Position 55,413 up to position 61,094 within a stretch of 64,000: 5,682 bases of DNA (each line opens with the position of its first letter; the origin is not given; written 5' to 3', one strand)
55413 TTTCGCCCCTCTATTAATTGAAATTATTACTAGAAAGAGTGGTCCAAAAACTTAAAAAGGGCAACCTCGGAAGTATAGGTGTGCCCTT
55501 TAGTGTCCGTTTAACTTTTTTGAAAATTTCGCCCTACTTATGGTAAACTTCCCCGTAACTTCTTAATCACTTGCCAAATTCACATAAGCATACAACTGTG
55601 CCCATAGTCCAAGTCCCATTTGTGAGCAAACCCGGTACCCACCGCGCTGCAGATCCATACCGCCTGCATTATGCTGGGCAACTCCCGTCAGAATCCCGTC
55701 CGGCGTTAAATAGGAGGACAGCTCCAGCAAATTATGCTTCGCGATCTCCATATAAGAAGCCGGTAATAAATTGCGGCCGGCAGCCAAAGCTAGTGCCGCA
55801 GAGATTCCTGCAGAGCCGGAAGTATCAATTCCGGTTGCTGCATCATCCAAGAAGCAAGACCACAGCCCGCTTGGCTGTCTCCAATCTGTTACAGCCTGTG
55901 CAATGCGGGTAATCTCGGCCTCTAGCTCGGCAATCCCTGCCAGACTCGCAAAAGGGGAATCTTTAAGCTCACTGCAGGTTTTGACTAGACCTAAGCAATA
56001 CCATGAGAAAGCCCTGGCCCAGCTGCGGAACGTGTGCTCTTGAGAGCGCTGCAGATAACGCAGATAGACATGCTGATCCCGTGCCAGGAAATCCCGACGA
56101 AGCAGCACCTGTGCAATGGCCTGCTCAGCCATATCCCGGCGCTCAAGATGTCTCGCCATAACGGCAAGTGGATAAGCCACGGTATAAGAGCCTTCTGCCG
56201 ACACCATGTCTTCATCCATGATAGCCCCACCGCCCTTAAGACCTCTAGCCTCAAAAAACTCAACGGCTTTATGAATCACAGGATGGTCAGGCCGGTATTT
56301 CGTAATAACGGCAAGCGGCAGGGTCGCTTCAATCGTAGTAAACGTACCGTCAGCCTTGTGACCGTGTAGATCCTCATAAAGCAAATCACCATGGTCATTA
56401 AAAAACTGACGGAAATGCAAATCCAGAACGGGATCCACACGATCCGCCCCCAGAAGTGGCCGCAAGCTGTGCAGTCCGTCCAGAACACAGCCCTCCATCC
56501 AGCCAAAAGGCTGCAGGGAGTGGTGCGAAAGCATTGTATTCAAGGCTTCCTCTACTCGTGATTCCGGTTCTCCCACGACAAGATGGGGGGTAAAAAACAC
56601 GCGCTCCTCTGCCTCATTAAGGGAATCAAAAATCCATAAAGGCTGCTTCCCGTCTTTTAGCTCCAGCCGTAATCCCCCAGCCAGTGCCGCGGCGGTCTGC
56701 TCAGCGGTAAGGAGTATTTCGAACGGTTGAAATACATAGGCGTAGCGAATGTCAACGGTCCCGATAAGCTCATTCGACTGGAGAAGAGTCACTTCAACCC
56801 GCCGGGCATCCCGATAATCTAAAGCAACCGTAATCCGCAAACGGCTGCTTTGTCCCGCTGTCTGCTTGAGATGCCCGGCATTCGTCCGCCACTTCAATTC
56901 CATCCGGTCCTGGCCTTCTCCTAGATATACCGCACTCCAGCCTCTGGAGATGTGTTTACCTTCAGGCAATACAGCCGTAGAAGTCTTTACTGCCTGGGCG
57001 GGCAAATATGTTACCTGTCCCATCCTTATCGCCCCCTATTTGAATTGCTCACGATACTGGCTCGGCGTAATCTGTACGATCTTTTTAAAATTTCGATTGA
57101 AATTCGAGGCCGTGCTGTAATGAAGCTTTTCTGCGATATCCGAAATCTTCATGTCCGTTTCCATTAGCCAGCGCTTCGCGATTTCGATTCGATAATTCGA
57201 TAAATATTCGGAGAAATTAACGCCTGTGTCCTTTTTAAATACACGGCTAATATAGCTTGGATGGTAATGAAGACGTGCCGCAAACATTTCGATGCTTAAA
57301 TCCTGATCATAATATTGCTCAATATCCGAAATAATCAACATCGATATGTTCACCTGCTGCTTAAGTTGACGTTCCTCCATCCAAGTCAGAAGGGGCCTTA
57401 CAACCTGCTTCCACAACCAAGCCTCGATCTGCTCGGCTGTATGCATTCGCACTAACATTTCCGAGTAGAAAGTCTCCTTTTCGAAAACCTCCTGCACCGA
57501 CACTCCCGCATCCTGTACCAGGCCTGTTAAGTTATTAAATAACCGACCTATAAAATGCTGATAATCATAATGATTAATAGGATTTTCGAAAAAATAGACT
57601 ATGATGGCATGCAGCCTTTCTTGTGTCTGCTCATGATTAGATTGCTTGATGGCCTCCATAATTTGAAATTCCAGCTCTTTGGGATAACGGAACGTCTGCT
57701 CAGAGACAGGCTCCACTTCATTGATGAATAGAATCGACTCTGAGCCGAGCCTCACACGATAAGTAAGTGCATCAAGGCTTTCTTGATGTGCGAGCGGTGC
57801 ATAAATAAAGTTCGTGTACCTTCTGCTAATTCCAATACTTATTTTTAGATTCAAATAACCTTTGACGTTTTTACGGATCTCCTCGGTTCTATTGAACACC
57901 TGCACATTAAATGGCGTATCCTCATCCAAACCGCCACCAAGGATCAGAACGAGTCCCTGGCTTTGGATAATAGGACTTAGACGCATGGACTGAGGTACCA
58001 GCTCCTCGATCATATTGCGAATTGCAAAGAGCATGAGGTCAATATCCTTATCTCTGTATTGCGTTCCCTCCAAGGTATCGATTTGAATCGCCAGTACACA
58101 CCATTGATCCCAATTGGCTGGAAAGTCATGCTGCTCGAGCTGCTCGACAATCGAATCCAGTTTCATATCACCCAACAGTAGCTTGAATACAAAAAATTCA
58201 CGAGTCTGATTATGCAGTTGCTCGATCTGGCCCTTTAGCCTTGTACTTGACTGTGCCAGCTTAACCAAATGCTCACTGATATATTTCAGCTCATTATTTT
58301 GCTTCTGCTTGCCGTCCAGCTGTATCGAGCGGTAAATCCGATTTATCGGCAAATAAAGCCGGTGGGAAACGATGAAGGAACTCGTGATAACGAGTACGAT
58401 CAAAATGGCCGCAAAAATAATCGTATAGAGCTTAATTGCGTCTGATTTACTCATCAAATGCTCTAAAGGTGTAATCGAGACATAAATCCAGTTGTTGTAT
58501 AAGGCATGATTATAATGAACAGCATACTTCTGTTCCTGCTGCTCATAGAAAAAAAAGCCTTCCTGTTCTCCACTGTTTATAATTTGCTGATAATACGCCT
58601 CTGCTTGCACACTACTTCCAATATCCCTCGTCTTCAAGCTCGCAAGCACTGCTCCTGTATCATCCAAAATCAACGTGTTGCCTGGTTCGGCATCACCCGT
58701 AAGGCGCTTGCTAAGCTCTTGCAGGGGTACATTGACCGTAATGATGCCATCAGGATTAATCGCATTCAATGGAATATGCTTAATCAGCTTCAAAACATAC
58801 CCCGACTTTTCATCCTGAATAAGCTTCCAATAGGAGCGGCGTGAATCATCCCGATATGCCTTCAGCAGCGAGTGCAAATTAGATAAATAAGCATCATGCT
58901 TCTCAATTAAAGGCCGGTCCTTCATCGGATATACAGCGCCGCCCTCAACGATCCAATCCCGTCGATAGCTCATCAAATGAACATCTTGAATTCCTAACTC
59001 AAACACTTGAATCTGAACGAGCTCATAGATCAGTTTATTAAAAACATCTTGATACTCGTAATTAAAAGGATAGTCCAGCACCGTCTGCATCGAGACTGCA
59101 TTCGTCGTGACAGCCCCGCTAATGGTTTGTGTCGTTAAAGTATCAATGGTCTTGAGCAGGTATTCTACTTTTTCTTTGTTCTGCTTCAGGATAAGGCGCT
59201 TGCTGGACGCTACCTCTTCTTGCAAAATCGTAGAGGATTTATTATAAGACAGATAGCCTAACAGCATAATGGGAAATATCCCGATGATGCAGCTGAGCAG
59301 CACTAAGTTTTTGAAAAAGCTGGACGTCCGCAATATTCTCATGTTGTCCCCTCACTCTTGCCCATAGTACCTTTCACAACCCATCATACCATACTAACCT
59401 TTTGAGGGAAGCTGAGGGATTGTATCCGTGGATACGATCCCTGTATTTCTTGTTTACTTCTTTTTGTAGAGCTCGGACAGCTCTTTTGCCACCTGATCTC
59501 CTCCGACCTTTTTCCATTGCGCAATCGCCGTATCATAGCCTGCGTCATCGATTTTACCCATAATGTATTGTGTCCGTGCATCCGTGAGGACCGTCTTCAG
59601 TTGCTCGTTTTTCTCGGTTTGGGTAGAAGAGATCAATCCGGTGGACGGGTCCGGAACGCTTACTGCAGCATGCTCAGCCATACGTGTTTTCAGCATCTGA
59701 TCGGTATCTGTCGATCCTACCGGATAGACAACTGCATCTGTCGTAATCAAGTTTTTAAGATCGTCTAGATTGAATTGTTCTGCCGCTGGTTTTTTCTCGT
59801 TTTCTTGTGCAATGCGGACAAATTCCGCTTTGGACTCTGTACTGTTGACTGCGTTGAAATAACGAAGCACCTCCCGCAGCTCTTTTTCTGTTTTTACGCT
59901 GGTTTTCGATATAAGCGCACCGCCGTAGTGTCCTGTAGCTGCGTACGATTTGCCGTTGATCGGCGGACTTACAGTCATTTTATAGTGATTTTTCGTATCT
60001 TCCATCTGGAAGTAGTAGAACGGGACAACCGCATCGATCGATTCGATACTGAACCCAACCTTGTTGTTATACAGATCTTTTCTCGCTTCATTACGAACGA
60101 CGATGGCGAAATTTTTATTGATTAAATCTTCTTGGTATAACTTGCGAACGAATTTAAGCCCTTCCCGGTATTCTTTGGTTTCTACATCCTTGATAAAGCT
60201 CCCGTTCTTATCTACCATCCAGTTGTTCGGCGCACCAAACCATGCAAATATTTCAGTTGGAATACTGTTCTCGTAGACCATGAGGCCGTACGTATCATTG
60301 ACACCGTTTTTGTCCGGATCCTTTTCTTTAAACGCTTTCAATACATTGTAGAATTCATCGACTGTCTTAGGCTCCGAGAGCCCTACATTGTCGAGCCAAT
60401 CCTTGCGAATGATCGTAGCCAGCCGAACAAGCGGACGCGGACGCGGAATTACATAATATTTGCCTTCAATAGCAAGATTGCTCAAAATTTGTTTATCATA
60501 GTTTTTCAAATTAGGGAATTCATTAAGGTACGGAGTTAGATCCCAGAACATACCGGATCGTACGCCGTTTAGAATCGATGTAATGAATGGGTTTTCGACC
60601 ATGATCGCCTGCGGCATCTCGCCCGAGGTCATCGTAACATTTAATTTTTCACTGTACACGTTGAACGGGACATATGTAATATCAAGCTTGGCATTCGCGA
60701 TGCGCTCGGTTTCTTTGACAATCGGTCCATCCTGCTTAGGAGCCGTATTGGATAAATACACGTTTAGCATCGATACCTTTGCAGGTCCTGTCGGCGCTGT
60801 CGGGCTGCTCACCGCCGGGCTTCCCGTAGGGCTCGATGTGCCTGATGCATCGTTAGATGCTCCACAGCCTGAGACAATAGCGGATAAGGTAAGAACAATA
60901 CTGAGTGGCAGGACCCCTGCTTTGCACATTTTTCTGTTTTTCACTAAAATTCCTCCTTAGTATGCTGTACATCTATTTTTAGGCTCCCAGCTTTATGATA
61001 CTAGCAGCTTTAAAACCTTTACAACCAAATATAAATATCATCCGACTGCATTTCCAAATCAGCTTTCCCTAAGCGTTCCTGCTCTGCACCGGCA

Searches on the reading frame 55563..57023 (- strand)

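Call 33: search_protein_families(library=pfam, proteins=[window:55563-57023:-], max_evalue=0.00001)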
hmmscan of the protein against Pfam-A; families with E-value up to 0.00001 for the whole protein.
window:55563-57023:- (486 aa): 1 family
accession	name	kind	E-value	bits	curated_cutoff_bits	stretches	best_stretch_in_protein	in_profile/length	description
PF07470.19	Glyco_hydro_88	-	5.9e-14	52.2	26.6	1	283-453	137-318/352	Glycosyl Hydrolase Family 88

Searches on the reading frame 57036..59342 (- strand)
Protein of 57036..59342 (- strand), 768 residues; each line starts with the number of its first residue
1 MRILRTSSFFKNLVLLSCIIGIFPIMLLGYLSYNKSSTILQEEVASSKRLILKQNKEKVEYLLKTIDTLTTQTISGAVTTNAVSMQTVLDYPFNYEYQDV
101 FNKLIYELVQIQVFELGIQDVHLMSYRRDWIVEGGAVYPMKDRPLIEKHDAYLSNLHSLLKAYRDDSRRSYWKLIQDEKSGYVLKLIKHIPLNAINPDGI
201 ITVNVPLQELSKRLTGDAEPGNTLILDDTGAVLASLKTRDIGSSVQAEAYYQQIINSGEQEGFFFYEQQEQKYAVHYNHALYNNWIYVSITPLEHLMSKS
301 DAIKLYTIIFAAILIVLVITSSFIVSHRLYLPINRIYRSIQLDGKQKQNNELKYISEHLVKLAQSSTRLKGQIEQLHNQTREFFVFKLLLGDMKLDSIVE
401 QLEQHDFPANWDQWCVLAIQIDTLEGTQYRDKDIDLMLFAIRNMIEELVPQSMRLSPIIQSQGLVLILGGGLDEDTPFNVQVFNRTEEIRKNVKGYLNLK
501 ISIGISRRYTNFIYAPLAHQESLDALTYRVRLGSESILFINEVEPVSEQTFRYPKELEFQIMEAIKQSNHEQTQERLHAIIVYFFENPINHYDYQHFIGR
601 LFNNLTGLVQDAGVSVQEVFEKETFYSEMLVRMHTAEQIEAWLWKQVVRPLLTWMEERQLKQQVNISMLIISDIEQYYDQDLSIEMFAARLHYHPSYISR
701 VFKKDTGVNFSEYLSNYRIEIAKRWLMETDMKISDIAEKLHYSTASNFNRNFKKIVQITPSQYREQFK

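Call 33: search_protein_families(library=pfam, proteins=[window:57036-59342:-], max_evalue=0.00001)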
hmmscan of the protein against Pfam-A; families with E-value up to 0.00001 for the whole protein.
window:57036-59342:- (768 aa): 2 families
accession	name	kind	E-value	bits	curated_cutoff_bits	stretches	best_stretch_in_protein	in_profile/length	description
PF12833.13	HTH_18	-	2.6e-23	82.5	33.6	1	688-766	2-80/80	Helix-turn-helix domain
PF00165.29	HTH_AraC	-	8.2e-17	61.3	26.6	2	729-764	7-41/42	Bacterial regulatory helix-turn-helix proteins, AraC family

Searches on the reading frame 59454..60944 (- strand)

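Call 33: search_protein_families(library=pfam, proteins=[window:59454-60944:-], max_evalue=0.00001)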
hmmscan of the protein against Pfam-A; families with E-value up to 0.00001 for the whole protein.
window:59454-60944:- (496 aa): 1 family
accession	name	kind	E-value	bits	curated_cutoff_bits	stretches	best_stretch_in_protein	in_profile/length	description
PF01547.30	SBP_bac_1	-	5.4e-15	56.6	26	1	84-368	23-302/307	Bacterial extracellular solute-binding protein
